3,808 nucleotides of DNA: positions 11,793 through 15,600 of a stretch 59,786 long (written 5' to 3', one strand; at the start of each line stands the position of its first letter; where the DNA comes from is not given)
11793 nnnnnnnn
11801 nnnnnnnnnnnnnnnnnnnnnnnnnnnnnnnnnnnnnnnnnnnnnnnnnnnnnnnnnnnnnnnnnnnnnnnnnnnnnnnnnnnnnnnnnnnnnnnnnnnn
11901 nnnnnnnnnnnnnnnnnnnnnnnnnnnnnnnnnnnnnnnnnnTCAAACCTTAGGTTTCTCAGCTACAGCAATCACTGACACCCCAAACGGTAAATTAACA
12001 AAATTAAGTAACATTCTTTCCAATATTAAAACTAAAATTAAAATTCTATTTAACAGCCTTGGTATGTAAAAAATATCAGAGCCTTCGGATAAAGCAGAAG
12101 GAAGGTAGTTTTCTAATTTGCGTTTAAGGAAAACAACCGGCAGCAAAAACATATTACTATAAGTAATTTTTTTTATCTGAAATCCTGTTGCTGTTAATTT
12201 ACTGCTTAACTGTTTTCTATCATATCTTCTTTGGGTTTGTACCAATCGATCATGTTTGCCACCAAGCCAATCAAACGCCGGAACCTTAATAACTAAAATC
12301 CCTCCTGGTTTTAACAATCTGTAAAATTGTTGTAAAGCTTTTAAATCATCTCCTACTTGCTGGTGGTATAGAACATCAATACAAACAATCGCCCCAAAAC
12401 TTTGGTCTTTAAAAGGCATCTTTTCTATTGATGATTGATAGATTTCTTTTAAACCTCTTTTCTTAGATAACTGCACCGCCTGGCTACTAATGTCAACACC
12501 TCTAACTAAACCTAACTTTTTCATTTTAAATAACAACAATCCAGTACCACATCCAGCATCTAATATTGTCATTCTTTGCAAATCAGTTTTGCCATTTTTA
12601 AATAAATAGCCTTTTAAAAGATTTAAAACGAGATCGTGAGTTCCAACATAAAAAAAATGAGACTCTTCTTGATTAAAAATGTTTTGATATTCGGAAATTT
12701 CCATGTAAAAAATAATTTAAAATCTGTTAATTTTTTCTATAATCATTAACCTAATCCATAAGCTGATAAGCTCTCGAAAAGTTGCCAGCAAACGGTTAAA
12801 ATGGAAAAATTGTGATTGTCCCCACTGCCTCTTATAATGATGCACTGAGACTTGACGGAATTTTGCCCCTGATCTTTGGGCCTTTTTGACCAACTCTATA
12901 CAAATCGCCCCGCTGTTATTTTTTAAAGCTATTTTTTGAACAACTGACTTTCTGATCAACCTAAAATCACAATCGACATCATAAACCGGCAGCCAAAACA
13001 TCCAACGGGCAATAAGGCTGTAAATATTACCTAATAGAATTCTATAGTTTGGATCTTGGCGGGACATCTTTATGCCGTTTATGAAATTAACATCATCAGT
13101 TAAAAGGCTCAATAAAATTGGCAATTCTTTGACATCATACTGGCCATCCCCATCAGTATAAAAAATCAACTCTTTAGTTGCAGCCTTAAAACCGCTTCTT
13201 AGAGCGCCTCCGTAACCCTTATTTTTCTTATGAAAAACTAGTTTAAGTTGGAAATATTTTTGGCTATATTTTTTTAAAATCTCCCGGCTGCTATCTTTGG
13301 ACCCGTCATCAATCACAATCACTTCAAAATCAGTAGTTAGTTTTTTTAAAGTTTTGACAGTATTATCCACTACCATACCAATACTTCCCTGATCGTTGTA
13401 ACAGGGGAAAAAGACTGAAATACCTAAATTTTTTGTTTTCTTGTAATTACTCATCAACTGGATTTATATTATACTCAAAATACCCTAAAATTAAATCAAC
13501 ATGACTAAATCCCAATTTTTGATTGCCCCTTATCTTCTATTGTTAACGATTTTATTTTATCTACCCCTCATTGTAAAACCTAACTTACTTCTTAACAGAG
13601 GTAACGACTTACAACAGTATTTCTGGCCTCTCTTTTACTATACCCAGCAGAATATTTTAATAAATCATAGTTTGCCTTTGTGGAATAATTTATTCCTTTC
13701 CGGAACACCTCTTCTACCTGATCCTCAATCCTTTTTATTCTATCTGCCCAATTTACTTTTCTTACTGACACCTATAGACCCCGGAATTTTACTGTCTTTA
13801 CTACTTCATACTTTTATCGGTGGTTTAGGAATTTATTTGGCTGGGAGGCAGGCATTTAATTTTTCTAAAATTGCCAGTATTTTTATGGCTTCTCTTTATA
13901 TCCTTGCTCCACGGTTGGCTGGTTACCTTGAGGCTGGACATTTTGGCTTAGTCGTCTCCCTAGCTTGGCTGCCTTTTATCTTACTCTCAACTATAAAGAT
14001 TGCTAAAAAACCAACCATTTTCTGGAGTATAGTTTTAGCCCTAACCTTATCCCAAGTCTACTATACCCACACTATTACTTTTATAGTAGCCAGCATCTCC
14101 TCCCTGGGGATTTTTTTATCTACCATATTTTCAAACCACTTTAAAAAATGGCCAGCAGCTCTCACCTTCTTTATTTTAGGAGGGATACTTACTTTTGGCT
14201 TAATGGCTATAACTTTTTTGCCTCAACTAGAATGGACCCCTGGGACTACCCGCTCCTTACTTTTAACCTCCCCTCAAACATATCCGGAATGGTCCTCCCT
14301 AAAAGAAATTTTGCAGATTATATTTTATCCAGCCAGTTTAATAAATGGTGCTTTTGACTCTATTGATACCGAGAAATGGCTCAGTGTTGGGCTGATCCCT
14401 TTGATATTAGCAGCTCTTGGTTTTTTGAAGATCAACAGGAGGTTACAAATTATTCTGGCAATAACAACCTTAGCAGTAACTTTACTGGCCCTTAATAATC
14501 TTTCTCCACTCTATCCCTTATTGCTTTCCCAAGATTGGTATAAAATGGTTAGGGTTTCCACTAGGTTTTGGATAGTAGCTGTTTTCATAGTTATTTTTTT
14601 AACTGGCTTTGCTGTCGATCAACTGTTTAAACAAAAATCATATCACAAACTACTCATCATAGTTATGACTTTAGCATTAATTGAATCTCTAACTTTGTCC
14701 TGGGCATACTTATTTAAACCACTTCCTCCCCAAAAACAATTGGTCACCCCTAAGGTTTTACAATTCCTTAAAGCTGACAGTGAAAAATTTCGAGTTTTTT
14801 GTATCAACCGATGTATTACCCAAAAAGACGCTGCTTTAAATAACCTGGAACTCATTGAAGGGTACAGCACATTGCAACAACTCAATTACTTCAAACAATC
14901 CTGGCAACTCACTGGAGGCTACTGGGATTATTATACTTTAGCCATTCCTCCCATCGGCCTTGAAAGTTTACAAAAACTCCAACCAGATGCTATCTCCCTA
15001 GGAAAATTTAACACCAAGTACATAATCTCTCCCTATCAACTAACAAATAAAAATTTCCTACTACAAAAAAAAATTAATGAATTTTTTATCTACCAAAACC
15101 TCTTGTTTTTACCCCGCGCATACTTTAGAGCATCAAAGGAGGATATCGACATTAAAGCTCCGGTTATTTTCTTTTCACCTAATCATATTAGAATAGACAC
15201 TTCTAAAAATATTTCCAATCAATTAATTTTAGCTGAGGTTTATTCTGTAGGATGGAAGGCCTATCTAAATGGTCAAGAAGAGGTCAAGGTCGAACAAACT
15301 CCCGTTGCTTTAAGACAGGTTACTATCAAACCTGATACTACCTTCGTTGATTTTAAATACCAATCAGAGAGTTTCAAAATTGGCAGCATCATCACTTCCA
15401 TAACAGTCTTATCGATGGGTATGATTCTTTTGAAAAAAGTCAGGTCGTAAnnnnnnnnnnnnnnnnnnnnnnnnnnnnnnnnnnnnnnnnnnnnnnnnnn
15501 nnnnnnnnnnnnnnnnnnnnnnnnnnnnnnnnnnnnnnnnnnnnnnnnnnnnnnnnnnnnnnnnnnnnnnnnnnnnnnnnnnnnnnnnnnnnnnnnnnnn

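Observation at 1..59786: Extreme concentration of GT-C-type membrane glycosyltransferases: about 20 genes from at least six families, roughly 60% of the window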

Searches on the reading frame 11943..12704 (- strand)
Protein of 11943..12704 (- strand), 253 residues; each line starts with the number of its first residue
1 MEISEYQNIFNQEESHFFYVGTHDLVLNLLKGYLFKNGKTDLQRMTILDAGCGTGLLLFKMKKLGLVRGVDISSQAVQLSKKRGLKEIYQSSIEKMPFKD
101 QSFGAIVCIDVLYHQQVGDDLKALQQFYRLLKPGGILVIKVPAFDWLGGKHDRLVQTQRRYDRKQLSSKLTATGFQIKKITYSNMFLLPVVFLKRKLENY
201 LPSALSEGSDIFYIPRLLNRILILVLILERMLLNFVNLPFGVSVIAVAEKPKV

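Call 6: search_protein_families(library=pfam, max_evalue=0.01, proteins=[window:11943-12704:-])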
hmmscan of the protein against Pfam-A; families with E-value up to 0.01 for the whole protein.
window:11943-12704:- (253 aa): 16 families
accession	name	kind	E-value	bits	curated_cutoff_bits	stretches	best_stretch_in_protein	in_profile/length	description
PF08241.18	Methyltransf_11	-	3.6e-20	72.8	21.2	1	48-139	1-95/95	Methyltransferase domain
PF13847.12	Methyltransf_31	-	6.5e-19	68.5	27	1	44-143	4-113/145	Methyltransferase domain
PF13649.12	Methyltransf_25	-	1.2e-17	64.8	27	1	47-135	1-97/97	Methyltransferase domain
PF13489.12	Methyltransf_23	-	1.3e-14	54.7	27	1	38-167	17-151/164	Methyltransferase domain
PF08242.18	Methyltransf_12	-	5.2e-12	46.8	30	1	48-137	1-98/98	Methyltransferase domain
PF01209.24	Ubie_methyltran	-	5.1e-09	36.3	20.1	1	40-139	44-151/233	ubiE/COQ5 methyltransferase family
PF08003.17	Methyltransf_9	-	8.2e-07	28.7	23.8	1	40-158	112-234/315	Protein of unknown function (DUF1698)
PF05148.21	Methyltransf_8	-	4e-05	24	27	1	43-194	72-197/219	Hypothetical methyltransferase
PF06325.19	PrmA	-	0.00022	21.3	22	1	40-87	158-207/296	Ribosomal protein L11 methyltransferase (PrmA)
PF03291.22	mRNA_G-N7_MeTrfase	-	0.00029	20.5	26.6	1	30-110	49-128/315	mRNA (guanine-N(7))-methyltransferase domain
PF03141.22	Methyltransf_29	-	0.00032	19.9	23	1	36-152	110-224/506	Putative S-adenosyl-L-methionine-dependent methyltransferase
PF02353.26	CMAS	-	0.00082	19.2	27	1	43-140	61-165/273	Mycolic acid cyclopropane synthetase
PF01739.24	CheR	-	0.0019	18.1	27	0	101-139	135-173/195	CheR methyltransferase, SAM binding domain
PF05175.20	MTS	-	0.0023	18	23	1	43-85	31-76/170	Methyltransferase small domain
PF20922.3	Anamorsin_N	-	0.0044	17.2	27.1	1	93-179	42-121/163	Anamorsin, N-terminal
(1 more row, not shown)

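Call 70: search_protein_families(library=ncbifam, max_evalue=0.000001, proteins=[window:11943-12704:-])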
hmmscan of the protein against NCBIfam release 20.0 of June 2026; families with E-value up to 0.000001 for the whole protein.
window:11943-12704:- (253 aa): 13 families
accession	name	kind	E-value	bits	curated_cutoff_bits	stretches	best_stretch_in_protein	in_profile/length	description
NF045667.1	MTase_DVU1556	equivalog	6.1e-14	52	155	1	44-178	23-163/213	DVU_1556 family methyltransferase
TIGR01983.1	UbiG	equivalog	4.3e-12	45.8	102.95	1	36-139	42-151/228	bifunctional 2-polyprenyl-6-hydroxyphenol methylase/3-demethylubiquinol 3-O-methyltransferase UbiG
TIGR02021.1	BchM-ChlM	equivalog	6.3e-12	45.4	158.9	1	39-131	50-147/218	magnesium protoporphyrin IX methyltransferase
TIGR01934.1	MenG_MenH_UbiE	subfamily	3.1e-11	43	158.35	1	43-139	39-141/223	ubiquinone/menaquinone biosynthesis methyltransferase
TIGR02072.1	BioC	equivalog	3.2e-11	43.5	184.95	1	39-140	31-133/244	malonyl-ACP O-methyltransferase BioC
NF043040.1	corrin_prot_MT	hypoth_equivalog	1.1e-10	41.3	180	1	43-139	41-147/216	corrinoid protein-associated methyltransferase CpaM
NF011650.0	PRK15068.1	equivalog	2.2e-10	39.9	209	1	40-141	119-227/324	tRNA 5-methoxyuridine(34)/uridine 5-oxyacetic acid(34) synthase CmoB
NF001244.0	PRK00216.1-5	equivalog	1.2e-09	37.8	216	1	43-139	48-153/236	bifunctional demethylmenaquinone methyltransferase/2-methoxy-6-polyprenyl-1,4-benzoquinol methylase UbiE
TIGR00452.1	TIGR00452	equivalog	2.2e-09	36.6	275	1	40-161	114-238/316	tRNA 5-methoxyuridine(34)/uridine 5-oxyacetic acid(34) synthase CmoB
NF007610.0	PRK10258.1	equivalog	2.9e-08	33.4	342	1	43-139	42-138/251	malonyl-ACP O-methyltransferase BioC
NF041536.1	ArsM_DUF2284_UU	exception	8.4e-08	31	575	1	45-139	78-180/459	arsenite methyltransferase/DUF2284 domain selenoprotein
NF041537.1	ArsM_AhpD_UU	exception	4.7e-07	28.9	510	1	45-139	78-180/345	arsenite methyltransferase/AhpD domain selenoprotein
NF008823.0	PRK11873.1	subfamily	9.1e-07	28.6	263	0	46-139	80-181/272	arsenite methyltransferase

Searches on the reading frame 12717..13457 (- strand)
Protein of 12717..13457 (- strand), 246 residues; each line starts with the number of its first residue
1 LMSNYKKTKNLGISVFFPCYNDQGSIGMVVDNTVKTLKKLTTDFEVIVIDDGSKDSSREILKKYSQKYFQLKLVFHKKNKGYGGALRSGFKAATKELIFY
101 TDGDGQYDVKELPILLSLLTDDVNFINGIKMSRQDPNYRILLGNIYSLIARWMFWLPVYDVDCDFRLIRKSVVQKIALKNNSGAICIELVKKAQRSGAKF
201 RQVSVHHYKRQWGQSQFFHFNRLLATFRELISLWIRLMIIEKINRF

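Call 6: search_protein_families(library=pfam, max_evalue=0.01, proteins=[window:12717-13457:-])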
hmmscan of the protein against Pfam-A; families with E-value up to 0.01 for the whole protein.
window:12717-13457:- (246 aa): 3 families
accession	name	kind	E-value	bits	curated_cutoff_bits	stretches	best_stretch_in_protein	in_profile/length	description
PF00535.33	Glycos_transf_2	-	4.4e-27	95.5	23.3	1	14-176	1-167/168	Glycosyl transferase family 2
PF13641.12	Glyco_tranf_2_3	-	2.9e-07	31.2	27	1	13-174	3-151/230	Glycosyltransferase like family 2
PF10111.15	Glyco_tranf_2_2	-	1.1e-05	25.5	27.3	1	29-119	14-106/276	Glycosyltransferase like family 2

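Call 58: search_protein_families(library=ncbifam, max_evalue=0.0001, proteins=[window:12717-13457:-])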
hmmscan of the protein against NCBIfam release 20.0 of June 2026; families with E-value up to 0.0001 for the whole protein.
window:12717-13457:- (246 aa): 18 families
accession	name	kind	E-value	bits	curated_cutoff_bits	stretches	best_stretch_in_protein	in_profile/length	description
NF007986.1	PRK10714.1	equivalog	3.2e-24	85.5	529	1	13-231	8-223/316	undecaprenyl-phosphate 4-deoxy-4-formamido-L-arabinose transferase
TIGR03937.1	PgaC_IcaA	equivalog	7.3e-18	64.7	422.3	1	5-121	39-152/407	poly-beta-1,6-N-acetyl-D-glucosamine synthase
NF047588.1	GlcsyltransPgfSStrep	equivalog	7.6e-16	58.2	500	1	13-177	3-168/308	glycosyltransferase PgfS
NF041391.1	DPhHxTase_Halo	equivalog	9e-16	57.5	375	1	19-215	3-190/213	dolichyl-phosphate hexose transferase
NF007482.0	PRK10073.1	equivalog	2e-13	50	423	1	11-120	6-111/334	glycosyltransferase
TIGR04182.1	glyco_TIGR04182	equivalog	1.3e-12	47.7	325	1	13-212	2-195/293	S-layer glycoprotein N-glycosyltransferase AglJ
NF047683.1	TeichurnBiosyTuaG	equivalog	8.3e-12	45.3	400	1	12-116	7-108/252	teichuronic acid biosynthesis protein TuaG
NF041875.1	EPS_EpsD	equivalog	5.9e-11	42.3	370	1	13-106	1-91/325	exopolysaccharide biosynthesis glycosyltransferase EpsD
NF058614.1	PPMAGASynPpgS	equivalog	6.1e-11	42.2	370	1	15-199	4-188/226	polyprenyl-phospho-N-acetylgalactosaminyl synthase PpgS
NF010496.0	PRK13915.1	equivalog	1.1e-09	37.8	262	1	9-106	29-128/307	glucosyl-3-phosphoglycerate synthase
NF038302.1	EPS_HpsE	equivalog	7.5e-09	35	300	1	13-105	3-97/307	hormogonium polysaccharide biosynthesis glycosyltransferase HpsE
TIGR03965.1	mycofact_glyco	equivalog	5.2e-08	32.2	280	1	13-120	76-180/467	mycofactocin biosynthesis glycosyltransferase MftF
NF053739.1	GlytfEpsEBac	equivalog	1e-07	31.3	450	1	14-105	4-93/265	glycosyltransferase EpsE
TIGR04283.1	glyco_like_mftF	equivalog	3.7e-07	30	182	1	13-106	1-84/221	TIGR04283 family arsenosugar biosynthesis glycosyltransferase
NF053846.1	glyco_with_XrtP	equivalog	6.1e-06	25.2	520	1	14-96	44-125/440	XrtP-associated glycosyltransferase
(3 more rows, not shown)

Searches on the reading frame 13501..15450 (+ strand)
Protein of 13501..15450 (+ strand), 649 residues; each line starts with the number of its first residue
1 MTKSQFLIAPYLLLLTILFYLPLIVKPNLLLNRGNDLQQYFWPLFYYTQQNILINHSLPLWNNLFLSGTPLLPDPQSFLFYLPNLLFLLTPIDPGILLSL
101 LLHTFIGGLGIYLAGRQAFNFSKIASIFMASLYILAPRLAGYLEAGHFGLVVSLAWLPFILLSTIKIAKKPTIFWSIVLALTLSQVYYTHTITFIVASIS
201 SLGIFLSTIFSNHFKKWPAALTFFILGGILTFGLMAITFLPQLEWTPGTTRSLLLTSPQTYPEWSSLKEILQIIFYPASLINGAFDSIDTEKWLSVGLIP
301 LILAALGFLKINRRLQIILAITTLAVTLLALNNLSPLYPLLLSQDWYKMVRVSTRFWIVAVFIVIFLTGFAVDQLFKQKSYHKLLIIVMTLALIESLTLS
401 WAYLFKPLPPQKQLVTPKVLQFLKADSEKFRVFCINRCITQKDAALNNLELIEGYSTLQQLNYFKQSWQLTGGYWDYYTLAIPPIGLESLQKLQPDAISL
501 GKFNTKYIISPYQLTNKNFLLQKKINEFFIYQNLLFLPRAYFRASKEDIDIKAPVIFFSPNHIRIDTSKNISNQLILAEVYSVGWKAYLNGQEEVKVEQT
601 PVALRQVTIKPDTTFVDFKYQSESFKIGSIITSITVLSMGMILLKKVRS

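Call 4: search_protein_families(library=pfam, max_evalue=0.01, proteins=[window:13501-15450:+])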
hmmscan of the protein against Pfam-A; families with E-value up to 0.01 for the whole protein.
window:13501-15450:+ (649 aa): 0 families

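Call 10: search_protein_families(library=ncbifam, max_evalue=0.01, proteins=[window:13501-15450:+])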
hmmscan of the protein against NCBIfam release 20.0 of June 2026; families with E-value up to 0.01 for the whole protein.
window:13501-15450:+ (649 aa): 0 families
